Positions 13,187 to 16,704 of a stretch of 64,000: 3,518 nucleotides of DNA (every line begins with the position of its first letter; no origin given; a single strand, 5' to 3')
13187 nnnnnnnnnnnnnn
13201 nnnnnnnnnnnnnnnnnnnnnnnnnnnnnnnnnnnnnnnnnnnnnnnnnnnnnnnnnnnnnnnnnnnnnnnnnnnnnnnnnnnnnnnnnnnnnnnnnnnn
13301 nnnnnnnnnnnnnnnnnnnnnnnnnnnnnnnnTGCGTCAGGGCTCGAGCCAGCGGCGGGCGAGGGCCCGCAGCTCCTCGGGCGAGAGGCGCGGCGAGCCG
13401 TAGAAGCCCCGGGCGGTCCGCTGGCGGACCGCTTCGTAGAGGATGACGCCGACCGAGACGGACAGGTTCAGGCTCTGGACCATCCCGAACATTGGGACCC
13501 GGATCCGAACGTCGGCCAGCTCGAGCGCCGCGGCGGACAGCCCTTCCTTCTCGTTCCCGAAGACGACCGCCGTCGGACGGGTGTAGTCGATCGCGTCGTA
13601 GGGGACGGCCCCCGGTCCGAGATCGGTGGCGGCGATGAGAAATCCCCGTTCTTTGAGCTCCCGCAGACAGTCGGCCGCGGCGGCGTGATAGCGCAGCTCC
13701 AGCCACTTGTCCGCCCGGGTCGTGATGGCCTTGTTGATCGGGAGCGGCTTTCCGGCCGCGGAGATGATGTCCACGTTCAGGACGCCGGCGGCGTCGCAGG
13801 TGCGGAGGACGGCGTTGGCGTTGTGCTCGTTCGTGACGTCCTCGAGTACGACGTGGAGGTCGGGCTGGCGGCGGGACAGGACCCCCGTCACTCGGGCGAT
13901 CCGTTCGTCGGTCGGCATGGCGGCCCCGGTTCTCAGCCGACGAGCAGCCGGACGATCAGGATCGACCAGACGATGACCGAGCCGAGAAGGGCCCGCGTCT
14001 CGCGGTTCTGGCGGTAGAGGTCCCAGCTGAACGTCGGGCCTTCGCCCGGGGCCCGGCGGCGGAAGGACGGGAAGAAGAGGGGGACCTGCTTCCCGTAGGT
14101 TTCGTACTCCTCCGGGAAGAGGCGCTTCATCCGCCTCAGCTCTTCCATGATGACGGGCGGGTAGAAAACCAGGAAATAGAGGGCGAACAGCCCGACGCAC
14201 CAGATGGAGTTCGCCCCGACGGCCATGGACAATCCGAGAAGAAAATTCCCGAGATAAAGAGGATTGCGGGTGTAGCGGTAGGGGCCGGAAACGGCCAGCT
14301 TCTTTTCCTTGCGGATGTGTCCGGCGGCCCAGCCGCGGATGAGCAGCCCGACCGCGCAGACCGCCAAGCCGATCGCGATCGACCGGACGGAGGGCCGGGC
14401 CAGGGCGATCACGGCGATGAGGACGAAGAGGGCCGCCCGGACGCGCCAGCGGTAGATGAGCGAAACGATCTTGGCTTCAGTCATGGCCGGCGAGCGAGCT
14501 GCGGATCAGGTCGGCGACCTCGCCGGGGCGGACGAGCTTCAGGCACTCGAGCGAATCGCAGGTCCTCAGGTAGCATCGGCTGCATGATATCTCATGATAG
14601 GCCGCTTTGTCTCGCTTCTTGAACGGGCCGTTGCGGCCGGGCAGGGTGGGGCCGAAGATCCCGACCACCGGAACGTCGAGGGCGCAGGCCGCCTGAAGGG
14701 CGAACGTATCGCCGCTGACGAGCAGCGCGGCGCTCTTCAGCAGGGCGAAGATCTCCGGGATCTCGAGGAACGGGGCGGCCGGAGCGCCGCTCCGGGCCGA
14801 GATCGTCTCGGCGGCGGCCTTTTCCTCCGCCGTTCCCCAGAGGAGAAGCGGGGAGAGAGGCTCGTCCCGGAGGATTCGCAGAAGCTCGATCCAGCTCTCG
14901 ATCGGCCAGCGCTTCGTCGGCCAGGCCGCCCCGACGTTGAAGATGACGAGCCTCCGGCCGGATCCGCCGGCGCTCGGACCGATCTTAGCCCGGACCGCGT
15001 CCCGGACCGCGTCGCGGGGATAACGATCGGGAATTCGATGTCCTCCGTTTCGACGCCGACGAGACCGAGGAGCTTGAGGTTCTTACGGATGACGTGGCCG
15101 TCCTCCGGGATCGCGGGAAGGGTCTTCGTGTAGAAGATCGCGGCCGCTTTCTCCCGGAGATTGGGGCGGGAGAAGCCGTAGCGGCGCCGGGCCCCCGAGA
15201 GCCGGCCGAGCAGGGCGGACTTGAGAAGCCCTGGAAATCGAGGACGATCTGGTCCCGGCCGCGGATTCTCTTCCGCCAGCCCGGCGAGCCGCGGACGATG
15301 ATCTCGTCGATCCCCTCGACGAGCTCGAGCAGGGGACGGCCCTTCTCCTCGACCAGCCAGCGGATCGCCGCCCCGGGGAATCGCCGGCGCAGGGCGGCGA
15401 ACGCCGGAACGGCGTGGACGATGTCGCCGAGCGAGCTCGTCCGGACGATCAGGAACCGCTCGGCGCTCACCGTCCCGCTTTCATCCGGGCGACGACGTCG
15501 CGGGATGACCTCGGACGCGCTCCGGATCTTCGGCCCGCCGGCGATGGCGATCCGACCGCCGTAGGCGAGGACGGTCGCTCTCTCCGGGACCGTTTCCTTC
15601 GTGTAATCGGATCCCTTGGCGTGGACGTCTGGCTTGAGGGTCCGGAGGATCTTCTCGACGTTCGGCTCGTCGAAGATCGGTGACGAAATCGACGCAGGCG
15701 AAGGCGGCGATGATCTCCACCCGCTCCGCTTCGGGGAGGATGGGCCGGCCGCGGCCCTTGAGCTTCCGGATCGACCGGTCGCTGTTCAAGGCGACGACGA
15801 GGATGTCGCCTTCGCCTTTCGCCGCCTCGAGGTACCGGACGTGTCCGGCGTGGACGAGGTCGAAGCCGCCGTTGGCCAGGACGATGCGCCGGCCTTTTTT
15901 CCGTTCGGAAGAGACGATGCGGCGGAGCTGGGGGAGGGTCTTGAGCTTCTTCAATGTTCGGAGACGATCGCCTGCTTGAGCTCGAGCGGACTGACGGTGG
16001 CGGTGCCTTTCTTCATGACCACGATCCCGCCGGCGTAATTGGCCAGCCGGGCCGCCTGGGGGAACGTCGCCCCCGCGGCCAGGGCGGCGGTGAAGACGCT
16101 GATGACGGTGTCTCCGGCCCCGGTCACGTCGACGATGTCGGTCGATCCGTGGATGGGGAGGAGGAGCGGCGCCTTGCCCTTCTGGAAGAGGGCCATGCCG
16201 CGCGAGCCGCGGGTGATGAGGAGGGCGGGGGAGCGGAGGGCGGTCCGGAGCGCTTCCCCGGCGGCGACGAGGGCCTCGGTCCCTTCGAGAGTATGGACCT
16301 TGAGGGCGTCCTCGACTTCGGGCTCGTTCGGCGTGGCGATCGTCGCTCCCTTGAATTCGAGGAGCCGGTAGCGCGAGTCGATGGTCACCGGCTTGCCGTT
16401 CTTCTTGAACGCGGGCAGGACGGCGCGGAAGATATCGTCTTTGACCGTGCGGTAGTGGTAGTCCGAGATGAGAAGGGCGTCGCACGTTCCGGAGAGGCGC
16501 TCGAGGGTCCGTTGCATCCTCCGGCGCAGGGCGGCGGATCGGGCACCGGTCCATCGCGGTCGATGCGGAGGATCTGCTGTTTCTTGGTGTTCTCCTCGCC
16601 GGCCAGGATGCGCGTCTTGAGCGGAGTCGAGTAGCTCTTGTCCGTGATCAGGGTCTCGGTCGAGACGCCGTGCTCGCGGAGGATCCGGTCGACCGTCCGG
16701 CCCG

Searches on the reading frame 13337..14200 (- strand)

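Call 45: search_protein_families(library=pfam, max_evalue=0.00001, proteins=[window:13337-14200:-])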
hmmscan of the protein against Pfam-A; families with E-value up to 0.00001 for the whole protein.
window:13337-14200:- (287 aa): 1 family
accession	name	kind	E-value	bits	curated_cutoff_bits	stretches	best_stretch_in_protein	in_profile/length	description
PF00588.24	SpoU_methylase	-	5.3e-33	114.6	29.7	1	115-255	2-142/142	SpoU rRNA Methylase family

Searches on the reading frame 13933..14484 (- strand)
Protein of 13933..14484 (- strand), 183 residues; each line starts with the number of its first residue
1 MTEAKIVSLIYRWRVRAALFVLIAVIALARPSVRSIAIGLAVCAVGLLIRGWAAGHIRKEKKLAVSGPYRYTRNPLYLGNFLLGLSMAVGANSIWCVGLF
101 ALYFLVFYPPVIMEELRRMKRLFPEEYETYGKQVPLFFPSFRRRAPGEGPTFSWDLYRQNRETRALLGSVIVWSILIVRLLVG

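Call 45: search_protein_families(library=pfam, max_evalue=0.00001, proteins=[window:13933-14484:-])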
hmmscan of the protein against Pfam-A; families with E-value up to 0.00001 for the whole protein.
window:13933-14484:- (183 aa): 1 family
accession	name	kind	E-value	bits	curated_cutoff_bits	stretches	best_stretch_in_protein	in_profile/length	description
PF04191.18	PEMT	-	6.1e-09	36.7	25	1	49-125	26-104/105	Phospholipid methyltransferase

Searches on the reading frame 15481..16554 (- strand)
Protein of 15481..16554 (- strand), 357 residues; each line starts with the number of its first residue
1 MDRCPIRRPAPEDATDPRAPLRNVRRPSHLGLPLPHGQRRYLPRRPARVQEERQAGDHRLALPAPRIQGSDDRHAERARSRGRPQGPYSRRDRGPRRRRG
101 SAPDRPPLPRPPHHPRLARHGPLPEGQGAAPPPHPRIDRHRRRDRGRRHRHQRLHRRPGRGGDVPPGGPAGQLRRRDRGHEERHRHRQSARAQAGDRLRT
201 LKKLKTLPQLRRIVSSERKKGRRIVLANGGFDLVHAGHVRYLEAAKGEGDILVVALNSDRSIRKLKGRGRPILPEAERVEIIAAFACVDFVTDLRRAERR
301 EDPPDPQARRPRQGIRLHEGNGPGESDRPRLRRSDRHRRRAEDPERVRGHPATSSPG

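Call 45: search_protein_families(library=pfam, max_evalue=0.00001, proteins=[window:15481-16554:-])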
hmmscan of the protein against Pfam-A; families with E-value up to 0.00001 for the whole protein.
window:15481-16554:- (357 aa): 1 family
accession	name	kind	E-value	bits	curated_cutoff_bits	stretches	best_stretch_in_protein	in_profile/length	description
PF01467.32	CTP_transf_like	-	1.9e-12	47.9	21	1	226-292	1-64/133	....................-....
